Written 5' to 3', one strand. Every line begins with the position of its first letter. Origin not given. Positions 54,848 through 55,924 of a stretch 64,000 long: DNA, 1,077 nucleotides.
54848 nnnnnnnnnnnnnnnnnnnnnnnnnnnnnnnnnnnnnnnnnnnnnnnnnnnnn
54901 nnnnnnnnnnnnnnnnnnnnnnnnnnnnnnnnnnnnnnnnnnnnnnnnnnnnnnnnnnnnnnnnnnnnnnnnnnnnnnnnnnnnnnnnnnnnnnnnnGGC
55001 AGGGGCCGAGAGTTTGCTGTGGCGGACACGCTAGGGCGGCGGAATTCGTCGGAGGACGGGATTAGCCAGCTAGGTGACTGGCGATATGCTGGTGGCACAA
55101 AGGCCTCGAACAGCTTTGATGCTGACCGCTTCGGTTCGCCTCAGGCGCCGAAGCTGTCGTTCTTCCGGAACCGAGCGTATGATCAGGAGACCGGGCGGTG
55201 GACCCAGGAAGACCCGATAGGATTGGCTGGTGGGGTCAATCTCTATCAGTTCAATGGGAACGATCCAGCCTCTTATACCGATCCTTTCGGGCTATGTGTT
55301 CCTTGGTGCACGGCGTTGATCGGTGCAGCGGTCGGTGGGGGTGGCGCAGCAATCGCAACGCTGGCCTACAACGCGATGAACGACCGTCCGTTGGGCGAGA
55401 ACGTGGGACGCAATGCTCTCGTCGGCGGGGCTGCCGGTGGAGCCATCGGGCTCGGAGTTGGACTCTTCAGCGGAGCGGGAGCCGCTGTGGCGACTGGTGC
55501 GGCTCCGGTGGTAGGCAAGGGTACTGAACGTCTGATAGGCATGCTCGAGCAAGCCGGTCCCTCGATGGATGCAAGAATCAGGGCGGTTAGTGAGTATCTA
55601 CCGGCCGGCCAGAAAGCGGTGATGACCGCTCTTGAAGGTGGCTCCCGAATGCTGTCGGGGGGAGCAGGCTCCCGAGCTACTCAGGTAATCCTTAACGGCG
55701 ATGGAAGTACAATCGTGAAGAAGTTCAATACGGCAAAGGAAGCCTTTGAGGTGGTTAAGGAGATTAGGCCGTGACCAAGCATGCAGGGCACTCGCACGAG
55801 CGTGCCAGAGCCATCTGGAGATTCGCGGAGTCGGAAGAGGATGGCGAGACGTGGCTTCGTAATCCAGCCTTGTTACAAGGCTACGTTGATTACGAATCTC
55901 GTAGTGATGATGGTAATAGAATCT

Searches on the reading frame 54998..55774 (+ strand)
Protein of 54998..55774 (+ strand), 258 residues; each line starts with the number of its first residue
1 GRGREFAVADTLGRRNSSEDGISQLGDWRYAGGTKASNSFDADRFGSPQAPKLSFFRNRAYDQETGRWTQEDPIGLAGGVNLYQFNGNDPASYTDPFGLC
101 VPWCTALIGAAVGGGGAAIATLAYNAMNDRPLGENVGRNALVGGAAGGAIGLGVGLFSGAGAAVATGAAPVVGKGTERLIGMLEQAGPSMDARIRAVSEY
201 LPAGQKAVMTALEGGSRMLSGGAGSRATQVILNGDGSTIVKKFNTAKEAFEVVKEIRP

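Call 41: search_protein_families(library=ncbifam, proteins=[window:54998-55774:+], max_evalue=0.1)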
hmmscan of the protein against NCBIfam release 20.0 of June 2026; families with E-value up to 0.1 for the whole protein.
window:54998-55774:+ (258 aa): 2 families
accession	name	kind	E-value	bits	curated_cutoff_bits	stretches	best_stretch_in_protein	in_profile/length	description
TIGR03696.1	Rhs_assc_core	domain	2.1e-14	53.8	32.5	1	53-99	30-76/76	RHS repeat-associated core domain-containing protein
NF041261.1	RHS_core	equivalog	8e-06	23.9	2000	1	53-99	1216-1261/1261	RHS element core protein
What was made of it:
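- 51122..55774 (+): rhs toxin gene. The probable start is GTG 51122, after the ribosome-binding site GGAGAG (51112-51117). It has a signal peptide, RHS repeats, the Rhs-associated core, and a glycine-rich hydrophobic C-terminal tip. Rhs_assc_core TIGR03696 (call 41).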
